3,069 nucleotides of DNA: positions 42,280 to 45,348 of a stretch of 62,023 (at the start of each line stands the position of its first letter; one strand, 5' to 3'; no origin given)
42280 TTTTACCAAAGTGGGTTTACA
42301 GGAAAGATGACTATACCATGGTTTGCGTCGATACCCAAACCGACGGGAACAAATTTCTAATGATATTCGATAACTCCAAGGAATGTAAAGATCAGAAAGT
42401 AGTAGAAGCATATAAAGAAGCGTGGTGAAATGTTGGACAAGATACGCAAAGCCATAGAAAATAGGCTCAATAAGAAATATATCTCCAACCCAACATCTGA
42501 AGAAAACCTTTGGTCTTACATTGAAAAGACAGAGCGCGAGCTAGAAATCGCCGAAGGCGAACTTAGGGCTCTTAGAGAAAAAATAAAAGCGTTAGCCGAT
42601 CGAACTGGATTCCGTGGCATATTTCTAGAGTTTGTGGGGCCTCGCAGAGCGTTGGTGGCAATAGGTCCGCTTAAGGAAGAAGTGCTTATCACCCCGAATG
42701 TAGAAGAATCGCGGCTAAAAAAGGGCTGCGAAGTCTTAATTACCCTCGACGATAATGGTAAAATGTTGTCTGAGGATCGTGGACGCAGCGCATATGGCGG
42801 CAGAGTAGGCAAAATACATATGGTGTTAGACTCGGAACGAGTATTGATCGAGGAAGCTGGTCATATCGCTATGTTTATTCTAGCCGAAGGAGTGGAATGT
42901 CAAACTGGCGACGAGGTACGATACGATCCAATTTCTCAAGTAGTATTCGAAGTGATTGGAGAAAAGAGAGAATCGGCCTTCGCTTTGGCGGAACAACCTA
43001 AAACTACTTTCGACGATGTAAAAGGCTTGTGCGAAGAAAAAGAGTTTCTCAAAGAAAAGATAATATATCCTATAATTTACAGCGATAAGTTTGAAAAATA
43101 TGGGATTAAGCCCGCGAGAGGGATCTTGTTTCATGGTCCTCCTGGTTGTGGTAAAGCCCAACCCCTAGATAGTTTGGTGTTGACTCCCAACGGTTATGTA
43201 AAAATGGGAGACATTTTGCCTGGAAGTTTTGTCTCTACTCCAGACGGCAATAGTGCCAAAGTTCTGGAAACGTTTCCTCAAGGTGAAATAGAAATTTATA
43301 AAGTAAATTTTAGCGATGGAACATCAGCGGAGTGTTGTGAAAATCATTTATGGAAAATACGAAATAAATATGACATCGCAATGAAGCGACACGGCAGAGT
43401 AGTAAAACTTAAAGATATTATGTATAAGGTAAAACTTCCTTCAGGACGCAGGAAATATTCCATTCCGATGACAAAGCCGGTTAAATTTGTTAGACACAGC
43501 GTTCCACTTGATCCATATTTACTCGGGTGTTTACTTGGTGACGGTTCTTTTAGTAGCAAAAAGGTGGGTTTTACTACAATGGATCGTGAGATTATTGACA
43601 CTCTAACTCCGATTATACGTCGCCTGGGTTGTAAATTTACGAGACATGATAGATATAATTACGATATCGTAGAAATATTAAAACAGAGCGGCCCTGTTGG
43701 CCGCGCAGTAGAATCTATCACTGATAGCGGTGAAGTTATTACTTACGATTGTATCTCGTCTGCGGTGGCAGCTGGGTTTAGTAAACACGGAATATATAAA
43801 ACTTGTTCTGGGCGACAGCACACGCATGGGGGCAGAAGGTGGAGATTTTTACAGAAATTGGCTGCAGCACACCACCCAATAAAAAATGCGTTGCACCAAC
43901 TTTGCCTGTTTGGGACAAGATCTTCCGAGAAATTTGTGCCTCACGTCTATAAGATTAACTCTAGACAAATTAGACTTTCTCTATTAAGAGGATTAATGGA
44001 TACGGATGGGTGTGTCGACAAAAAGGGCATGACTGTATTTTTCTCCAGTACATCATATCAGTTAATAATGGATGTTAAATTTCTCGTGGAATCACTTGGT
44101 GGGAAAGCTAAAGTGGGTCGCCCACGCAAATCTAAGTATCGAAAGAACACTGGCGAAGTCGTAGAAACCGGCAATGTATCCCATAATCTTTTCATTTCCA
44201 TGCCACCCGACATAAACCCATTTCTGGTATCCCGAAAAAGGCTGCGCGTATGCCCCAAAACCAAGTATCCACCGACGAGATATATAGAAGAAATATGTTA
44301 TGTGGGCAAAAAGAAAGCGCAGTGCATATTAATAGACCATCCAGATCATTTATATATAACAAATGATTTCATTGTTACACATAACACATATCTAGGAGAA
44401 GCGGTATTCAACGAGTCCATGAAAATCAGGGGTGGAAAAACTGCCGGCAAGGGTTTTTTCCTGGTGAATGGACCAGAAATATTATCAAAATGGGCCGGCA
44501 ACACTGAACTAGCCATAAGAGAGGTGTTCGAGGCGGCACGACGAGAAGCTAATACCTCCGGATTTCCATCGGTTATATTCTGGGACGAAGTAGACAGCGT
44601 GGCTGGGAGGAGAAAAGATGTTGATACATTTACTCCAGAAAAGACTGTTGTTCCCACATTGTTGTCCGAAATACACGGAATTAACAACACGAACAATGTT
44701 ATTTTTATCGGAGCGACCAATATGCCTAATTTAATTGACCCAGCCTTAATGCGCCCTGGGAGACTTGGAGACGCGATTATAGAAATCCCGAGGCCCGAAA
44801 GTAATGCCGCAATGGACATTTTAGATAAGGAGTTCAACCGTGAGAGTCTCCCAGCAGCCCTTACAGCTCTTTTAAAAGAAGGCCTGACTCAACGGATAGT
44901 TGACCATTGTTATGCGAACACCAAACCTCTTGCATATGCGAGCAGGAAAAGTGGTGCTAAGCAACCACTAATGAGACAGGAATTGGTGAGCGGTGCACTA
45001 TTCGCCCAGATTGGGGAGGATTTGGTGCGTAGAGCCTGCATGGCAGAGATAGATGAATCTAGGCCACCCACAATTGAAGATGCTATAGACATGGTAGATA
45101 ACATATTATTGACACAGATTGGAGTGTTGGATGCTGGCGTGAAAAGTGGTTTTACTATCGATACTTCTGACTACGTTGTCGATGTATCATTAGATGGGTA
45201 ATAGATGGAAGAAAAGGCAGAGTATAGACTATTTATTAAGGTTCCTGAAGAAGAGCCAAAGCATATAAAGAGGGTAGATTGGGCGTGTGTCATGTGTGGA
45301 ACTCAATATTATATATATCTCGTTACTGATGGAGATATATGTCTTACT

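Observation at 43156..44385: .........-containing intein splitting the Walker A GK|T of a PAN/ARC-like AAA+ ATPase; the intein appears to begin with Ala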

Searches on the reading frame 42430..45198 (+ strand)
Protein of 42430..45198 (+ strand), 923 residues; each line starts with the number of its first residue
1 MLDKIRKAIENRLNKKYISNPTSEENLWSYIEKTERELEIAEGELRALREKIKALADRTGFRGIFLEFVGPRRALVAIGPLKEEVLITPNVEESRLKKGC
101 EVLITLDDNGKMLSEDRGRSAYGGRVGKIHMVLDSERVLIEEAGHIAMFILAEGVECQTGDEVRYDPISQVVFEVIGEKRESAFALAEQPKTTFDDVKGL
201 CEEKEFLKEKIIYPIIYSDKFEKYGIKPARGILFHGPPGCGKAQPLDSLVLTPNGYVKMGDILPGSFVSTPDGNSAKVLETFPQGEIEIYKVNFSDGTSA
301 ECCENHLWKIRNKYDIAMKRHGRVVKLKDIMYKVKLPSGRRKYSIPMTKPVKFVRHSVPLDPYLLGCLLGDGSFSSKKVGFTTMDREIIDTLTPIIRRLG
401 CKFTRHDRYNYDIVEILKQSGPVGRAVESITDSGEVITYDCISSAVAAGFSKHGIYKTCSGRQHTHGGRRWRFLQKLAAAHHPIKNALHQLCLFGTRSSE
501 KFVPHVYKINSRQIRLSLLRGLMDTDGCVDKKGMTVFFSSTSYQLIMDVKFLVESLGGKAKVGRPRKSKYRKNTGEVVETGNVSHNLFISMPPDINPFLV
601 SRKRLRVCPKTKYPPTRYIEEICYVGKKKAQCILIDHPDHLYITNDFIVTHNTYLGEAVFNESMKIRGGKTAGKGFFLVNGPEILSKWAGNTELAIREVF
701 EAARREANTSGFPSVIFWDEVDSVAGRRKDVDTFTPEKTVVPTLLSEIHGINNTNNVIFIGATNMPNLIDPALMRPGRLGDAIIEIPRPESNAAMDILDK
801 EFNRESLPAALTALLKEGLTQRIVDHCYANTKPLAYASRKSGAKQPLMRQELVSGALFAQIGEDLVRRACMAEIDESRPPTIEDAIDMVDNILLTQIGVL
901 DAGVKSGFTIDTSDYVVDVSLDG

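Call 3: search_protein_families(library=pfam, proteins=[window:42430-45198:+], max_evalue=0.1)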
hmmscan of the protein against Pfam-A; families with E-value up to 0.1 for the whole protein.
window:42430-45198:+ (923 aa): 3 families
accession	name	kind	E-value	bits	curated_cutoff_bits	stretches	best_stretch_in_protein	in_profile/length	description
PF00004.35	AAA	-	9.8e-25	88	21.2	1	653-781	12-125/131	ATPase family associated with various cellular activities (AAA)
PF14528.11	LAGLIDADG_3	-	1.8e-15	57.4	22.5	2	516-573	4-63/82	LAGLIDADG-like domain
PF05204.19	Hom_end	-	9.9e-05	22.9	21.1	0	504-573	3-72/110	Homing endonuclease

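Call 4: search_protein_families(library=ncbifam, proteins=[window:42430-45198:+], max_evalue=0.1)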
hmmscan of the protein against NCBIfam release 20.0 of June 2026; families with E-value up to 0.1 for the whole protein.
window:42430-45198:+ (923 aa): 15 families
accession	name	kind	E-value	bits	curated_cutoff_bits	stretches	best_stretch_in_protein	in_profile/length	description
TIGR03689.1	pup_AAA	equivalog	2.5e-68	231.1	504.75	2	659-874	236-459/512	proteasome ATPase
TIGR01243.1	CDC48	subfamily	2.6e-43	148.3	802.65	2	672-799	511-632/733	CDC48 family AAA ATPase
NF003069.1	PRK03992.1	subfamily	1.1e-41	143.3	500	2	675-799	192-312/379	proteasome-activating nucleotidase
TIGR01242.2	TIGR01242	subfamily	1.2e-39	136.3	500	2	675-799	175-295/362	proteasome-activating nucleotidase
NF047747.1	PrtsmActNtasePan2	equivalog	1.9e-29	103.2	700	2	674-800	211-333/397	proteasome-activating nucleotidase Pan2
NF047748.1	PrtsmActNtasePan1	equivalog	5.4e-27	94.8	750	2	675-797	209-327/405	proteasome-activating nucleotidase Pan1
TIGR01241.2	FtsH_fam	equivalog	7.8e-27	94.3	600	2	672-799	219-342/598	ATP-dependent zinc metalloprotease FtsH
NF041006.2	cell_div_CdvC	equivalog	9.7e-26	90.5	650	2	675-798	161-282/370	cell division protein CdvC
NF008004.0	PRK10733.1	equivalog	2.7e-19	68.6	1008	2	673-807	210-340/644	ATP-dependent zinc metalloprotease FtsH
NF042959.1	IteA_antiphage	equivalog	2.7e-15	56.4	510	2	684-826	161-295/367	anti-phage ATPase IteA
NF005852.0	PRK07773.1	equivalog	3e-13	49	780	1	480-589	577-691/886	replicative DNA helicase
NF045703.1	rSAM_Tes_intein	exception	0.00021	19.2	1700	1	499-571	447-521/1040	tetraether lipid synthase Tes, intein-containing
NF006207.0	PRK08332.1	equivalog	0.00068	16.9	2400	1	498-576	1080-1158/1684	vitamin B12-dependent ribonucleotide reductase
NF038098.1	GyrA_w_intein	exception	0.0037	15.2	1850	1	492-563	313-387/1232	intein-containing DNA gyrase subunit A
NF003229.0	PRK04195.1-5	equivalog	0.057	12.1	280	0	202-243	24-58/413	replication factor C large subunit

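Call 6: search_dna_similar(query=window:42430-45198:+, collection=phages, mode=protein, max_rows=30)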
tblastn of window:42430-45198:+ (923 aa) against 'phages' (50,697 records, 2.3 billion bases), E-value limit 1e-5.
Records with a match: 845; places in all: 895; records where one place covers at least 80% of the query: 0.
Best place of each record, by identity: <60% 845.
By first word of the organism name: Mycobacterium 300; Salmonella 162; Vibrio 66; Stx2a-converting 49; Pseudomonas 36; Escherichia 29; Klebsiella 28; Aeromonas 21; Enterococcus 16; Gordonia 15; and 44 more.
By host as written in the record: Mycobacterium smegmatis mc2 155 230; - 123; Mycobacterium smegmatis mc#155 34; Salmonella enterica subsp. enterica serovar Enteritidis 29; Salmonella enterica 26; Salmonella enterica subsp. enterica serovar Typhimurium 25; Klebsiella pneumoniae 20; Salmonella sp. 16; and 167 more.
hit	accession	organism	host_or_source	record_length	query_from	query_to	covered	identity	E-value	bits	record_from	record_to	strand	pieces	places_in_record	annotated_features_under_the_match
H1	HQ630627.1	Pseudomonas phage PhiPA3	Pseudomonas aeruginosa strain PAO1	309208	217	756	59%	28.7%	1e-48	194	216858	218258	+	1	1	233: putative SNF2 domain helicase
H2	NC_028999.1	Pseudomonas phage PhiPA3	Pseudomonas aeruginosa strain PAO1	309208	217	756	59%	28.7%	1e-48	194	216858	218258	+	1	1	233: DarB-like antirestriction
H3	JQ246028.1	Clostridium phage phi8074-B1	Clostridium sporogenes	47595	232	665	47%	35.4%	3e-56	218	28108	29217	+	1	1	hypothetical protein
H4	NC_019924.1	Clostridium phage phi8074-B1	Clostridium sporogenes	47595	232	665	47%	35.4%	3e-56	218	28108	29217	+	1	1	DarB-like antirestriction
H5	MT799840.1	Salmonella phage JN03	Salmonella sp.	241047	187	688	54%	30.5%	3e-41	171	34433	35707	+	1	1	putative ATP-dependent DNA helicase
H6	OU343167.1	Pseudomonas phage vB_PaeM_phiLBG22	-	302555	217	756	59%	28.2%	1e-50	200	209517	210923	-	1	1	record has no annotation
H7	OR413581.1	Salmonella phage SPLA3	Salmonella enterica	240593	187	688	54%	30.3%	6e-40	167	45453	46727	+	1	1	terminase large subunit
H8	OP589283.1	Shewanella phage FishSpeaker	Shewanella oneidensis MR-1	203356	157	656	54%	30.3%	3e-44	180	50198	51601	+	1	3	terminase large subunit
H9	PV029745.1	Pseudomonas phage phiHQ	Pseudomonas aeruginosa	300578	217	756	59%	28.0%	1e-50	201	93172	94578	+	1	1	hypothetical protein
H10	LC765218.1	Pseudomonas phage BRkr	Pseudomonas aeruginosa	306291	217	756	59%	28.0%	2e-49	197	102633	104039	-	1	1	hypothetical protein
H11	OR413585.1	Salmonella phage SPLA5c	Salmonella enterica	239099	187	688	54%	30.1%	2e-39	165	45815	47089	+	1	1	terminase large subunit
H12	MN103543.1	Pseudomonas phage vB_PaeM_PS119XW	-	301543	217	757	59%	27.9%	1e-47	191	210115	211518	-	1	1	hypothetical protein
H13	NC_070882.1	Pseudomonas phage vB_PaeM_PS119XW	-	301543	217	757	59%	27.9%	1e-47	191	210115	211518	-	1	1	DarB-like antirestriction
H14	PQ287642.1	Pseudomonas phage HHBS36_1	Pseudomonas aeruginosa BWKH36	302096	217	757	59%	27.9%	1e-47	191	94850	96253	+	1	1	DarB-like antirestriction protein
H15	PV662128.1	Raoultella phage VB_ZK_P1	Raoultella ornithinolytica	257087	221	786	50%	32.7%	1e-26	221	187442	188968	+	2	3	VBZKP1_218: hypothetical protein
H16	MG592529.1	Vibrio phage 1.161.O._10N.261.48.C5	Vibrio lentus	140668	232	665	47%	34.1%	2e-56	219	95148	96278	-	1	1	hedgehog/hint domain protein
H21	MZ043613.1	Acinetobacter phage TaPaz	Acinetobacter baumannii NIPH601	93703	218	655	47%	31.9%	5e-44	180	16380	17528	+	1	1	large terminase subunit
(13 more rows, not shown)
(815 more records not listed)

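Call 20: get_annotated_region(hit=H3, flank=1500)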
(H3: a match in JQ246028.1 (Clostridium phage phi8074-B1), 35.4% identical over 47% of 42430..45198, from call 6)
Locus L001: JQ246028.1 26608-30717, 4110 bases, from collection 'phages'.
description: Clostridium phage phi8074-B1, complete genome.
organism: Clostridium phage phi8074-B1 (NCBI taxid 1147137)
taxonomy: Viruses; Duplodnaviria; Heunggongvirae; Uroviricota; Caudoviricetes
host: Clostridium sporogenes; source: -; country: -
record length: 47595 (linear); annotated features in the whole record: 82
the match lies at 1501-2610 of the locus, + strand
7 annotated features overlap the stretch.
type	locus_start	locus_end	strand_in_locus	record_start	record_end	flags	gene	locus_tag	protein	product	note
CDS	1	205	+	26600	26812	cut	-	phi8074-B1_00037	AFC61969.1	hypothetical protein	-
CDS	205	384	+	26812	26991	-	-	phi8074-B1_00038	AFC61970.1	hypothetical protein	-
CDS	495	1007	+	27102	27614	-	-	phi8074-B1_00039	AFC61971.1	hypothetical protein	-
CDS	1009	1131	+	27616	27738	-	-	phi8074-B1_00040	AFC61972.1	hypothetical protein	-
CDS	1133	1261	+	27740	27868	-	-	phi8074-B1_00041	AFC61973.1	hypothetical protein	-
CDS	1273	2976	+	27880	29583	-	-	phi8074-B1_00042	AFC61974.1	hypothetical protein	-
CDS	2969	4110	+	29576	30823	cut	-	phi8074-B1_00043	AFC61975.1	putative DNA helicase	-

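Call 21: get_annotated_region(hit=H16, flank=1500)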
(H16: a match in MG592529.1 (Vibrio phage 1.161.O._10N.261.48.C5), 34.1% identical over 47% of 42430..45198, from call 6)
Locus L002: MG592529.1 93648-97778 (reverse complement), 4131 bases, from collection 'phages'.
description: Vibrio phage 1.161.O._10N.261.48.C5, partial genome.
organism: Vibrio phage 1.161.O._10N.261.48.C5 (NCBI taxid 1881340)
taxonomy: Viruses; Duplodnaviria; Heunggongvirae; Uroviricota; Caudoviricetes
host: Vibrio lentus; source: iron chloride precipitation of 0.2um-filtered seawater, resuspended in oxalate solution; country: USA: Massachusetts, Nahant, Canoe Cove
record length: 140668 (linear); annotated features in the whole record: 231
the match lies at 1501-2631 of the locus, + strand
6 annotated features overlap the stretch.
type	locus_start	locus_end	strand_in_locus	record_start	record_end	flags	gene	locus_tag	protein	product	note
CDS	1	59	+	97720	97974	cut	-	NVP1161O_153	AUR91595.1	hypothetical protein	NVP1161O_153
CDS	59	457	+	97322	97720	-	-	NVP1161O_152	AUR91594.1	hypothetical protein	NVP1161O_152; tara_best_match:OM-RGC.v1.026687810; cvp_best_match:CAMPEP_0000014800; egg:ENOG4111WYZ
CDS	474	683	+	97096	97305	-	-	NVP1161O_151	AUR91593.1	hypothetical protein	NVP1161O_151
CDS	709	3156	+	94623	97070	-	-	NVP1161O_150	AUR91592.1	hedgehog/hint domain protein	NVP1161O_150; InterPro:IPR028992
CDS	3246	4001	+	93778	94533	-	-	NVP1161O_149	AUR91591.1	D12 class N6 adenine-specific DNA methyltransferase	NVP1161O_149; tara_best_match:OM-RGC.v1.010762168; InterPro:IPR012327; pfam:PF02086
CDS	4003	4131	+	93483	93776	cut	-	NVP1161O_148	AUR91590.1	hypothetical protein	NVP1161O_148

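Call 22: get_annotated_region(hit=H1, flank=1500)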
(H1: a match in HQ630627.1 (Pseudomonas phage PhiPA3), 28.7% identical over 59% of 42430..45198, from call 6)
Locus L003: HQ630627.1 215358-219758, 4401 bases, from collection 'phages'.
description: Pseudomonas phage PhiPA3, complete genome.
organism: Pseudomonas phage PhiPA3 (NCBI taxid 998086)
taxonomy: Viruses; Duplodnaviria; Heunggongvirae; Uroviricota; Caudoviricetes; Miltoncavirus; Miltoncavirus PhiPA3
host: Pseudomonas aeruginosa strain PAO1; source: -; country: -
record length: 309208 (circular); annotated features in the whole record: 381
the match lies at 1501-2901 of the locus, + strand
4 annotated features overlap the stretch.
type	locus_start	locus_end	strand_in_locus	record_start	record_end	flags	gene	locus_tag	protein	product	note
CDS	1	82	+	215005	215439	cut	231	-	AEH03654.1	putative exonuclease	similar to gp296 in Pseudomonas phage 201phi2-1, gp199 Pseudomonas phage phiKZ, PSPTOT1_4214 Pseudomonas syringae pv. ...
CDS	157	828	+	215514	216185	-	232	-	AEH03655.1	hypothetical protein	similar to gp297 in Pseudomonas phage 201phi2-1, gp200 Pseudomonas phage phiKZ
CDS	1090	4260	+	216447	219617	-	233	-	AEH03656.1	putative SNF2 domain helicase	similar to in Pseudomonas phage 201phi2-1, gp203 Pseudomonas phage phiKZ, gp166 Pseudomonas phage phiEL, ...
CDS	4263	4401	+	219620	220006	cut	234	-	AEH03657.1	hypothetical protein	-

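Call 23: get_annotated_region(hit=H21, flank=1500)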
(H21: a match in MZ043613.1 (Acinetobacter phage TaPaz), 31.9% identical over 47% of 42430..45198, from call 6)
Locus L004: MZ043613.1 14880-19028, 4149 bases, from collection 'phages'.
description: Acinetobacter phage TaPaz, complete genome.
organism: Acinetobacter phage TaPaz (NCBI taxid 2834266)
taxonomy: Viruses; Duplodnaviria; Heunggongvirae; Uroviricota; Caudoviricetes
host: Acinetobacter baumannii NIPH601; source: waste water; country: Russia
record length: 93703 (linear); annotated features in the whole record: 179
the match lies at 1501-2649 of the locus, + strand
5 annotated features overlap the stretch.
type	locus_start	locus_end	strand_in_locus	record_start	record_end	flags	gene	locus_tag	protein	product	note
CDS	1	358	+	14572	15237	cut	-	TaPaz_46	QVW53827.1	hypothetical protein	-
CDS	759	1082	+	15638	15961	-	-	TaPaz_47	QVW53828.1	cell wall hydrolase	-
CDS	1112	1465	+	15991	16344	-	-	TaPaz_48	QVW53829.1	hypothetical protein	-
CDS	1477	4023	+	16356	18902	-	-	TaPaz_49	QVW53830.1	large terminase subunit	intein-containing protein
CDS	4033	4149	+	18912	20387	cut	-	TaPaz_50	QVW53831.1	portal protein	-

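Call 52: find_related_loci(query=A1, collection=viral_contigs, flank=3000)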
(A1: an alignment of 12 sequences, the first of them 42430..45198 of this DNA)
Query A1 (923 aa) in viral_contigs; peptide patterns used: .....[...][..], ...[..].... (x = any residue, [..] = any of these).
46 stretches matched a pattern; 3 encode a relative of the query (tblastn E <= 1e-3); 3 distinct loci.
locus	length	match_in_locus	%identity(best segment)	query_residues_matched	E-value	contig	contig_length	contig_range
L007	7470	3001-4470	60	27-921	7e-105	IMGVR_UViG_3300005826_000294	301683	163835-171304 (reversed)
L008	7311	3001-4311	51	45-897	3e-73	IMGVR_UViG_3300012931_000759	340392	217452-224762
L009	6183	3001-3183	36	503-562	1e-5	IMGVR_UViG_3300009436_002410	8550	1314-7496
